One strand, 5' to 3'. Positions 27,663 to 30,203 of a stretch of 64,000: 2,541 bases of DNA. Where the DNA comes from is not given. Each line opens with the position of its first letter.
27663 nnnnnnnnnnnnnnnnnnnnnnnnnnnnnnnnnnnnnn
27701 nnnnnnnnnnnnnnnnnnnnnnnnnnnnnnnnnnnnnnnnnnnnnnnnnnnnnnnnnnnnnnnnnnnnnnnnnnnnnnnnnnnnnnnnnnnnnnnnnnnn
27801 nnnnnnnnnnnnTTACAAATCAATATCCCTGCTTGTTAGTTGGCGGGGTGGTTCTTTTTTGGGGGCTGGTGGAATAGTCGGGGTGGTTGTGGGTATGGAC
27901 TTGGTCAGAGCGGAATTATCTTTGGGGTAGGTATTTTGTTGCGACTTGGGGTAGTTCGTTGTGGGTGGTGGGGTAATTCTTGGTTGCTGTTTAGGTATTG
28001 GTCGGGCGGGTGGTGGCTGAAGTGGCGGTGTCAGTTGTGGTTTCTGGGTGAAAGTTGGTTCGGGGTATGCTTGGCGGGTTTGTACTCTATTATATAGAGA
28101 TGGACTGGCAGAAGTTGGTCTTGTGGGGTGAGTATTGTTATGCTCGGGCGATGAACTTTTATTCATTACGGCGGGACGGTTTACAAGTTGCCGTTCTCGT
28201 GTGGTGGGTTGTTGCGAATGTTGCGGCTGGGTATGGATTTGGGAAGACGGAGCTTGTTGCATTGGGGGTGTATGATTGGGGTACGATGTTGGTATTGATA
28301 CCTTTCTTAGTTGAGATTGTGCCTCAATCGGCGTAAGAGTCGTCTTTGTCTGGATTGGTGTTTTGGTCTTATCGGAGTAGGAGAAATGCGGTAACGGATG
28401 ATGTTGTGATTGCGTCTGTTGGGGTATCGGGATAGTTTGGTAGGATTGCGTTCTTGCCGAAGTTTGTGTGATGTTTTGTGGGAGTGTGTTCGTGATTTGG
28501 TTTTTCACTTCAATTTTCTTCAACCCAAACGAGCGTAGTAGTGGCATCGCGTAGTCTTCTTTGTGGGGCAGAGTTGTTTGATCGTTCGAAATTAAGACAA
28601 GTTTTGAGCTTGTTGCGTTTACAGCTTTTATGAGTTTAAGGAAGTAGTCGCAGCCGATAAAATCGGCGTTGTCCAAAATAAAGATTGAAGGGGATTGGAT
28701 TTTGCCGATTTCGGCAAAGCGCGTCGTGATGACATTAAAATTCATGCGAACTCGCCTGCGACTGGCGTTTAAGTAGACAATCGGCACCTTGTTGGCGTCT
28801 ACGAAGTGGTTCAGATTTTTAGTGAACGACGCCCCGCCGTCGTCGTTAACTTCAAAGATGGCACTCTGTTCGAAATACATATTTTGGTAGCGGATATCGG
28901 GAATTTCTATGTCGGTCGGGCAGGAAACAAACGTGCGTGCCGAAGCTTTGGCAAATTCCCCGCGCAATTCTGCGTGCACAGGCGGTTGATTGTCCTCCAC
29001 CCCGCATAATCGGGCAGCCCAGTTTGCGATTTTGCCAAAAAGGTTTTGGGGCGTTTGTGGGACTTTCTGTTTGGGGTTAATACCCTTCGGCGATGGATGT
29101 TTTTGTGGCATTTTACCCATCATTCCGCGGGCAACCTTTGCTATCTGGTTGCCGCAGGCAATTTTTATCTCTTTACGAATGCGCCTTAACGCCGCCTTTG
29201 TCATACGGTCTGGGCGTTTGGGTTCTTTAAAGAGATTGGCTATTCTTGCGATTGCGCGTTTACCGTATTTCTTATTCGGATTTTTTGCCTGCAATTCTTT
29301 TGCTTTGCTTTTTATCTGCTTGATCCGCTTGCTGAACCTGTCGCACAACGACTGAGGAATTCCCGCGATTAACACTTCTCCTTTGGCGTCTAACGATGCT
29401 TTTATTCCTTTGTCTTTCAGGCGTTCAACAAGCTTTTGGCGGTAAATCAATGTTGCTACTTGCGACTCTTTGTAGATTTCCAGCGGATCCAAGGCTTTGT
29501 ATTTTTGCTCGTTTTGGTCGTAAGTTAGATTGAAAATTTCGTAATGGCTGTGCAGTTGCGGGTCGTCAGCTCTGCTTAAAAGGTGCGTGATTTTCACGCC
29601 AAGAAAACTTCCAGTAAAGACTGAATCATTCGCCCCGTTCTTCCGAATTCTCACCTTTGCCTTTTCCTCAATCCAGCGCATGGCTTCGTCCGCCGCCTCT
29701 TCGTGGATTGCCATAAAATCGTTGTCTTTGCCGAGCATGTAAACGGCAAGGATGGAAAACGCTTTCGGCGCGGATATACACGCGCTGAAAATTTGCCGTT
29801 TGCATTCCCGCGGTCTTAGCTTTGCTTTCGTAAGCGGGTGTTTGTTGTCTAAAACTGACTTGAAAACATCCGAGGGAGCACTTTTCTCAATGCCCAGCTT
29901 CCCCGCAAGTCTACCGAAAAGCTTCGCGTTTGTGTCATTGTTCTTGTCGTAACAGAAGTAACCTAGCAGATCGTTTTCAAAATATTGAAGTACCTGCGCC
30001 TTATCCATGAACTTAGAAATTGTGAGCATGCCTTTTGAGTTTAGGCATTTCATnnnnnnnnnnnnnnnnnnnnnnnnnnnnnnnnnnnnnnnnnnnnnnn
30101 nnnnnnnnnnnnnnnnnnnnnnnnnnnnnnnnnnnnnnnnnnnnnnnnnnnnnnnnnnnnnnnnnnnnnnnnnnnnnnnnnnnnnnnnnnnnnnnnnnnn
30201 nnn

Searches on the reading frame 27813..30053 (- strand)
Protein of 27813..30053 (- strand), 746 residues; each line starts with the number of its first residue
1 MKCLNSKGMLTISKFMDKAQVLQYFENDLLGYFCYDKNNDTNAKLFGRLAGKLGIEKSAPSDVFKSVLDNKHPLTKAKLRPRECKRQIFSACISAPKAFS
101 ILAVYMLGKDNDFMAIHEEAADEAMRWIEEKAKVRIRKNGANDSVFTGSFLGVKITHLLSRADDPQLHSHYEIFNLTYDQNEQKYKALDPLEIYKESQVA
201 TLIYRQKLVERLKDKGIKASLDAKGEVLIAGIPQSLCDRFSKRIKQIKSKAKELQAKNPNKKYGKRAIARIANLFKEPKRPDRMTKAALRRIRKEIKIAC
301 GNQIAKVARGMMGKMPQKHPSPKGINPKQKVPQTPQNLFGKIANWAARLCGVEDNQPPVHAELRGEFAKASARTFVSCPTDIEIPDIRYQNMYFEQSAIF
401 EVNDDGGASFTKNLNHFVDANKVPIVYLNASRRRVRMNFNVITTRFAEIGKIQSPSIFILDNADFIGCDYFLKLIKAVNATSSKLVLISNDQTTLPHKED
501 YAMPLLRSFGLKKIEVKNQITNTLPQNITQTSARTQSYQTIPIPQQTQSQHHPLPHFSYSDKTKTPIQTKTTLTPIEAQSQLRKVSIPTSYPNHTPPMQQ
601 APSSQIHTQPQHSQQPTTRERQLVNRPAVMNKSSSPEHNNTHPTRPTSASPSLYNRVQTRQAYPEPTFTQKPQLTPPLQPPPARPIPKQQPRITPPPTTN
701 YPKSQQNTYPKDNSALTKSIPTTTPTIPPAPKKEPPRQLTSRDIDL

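Call 6: search_protein_families(library=ncbifam, proteins=[window:27813-30053:-], max_evalue=0.01)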
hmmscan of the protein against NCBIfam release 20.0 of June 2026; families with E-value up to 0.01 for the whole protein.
window:27813-30053:- (746 aa): 4 families
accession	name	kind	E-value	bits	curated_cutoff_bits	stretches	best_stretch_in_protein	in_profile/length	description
NF041492.1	MobF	equivalog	3.7e-42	144.9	100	1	9-291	1-290/299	MobF family relaxase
TIGR02760.1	TraI_TIGR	equivalog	6.2e-33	113.5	929.85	1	9-253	1-259/1960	conjugative transfer relaxase/helicase TraI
TIGR02686.1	relax_trwC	domain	8.4e-32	110.9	145.5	1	23-255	3-245/286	conjugative relaxase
NF010263.0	PRK13709.1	equivalog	9.6e-23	79.5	2212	1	9-250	1-244/1752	conjugative transfer relaxase/helicase TraI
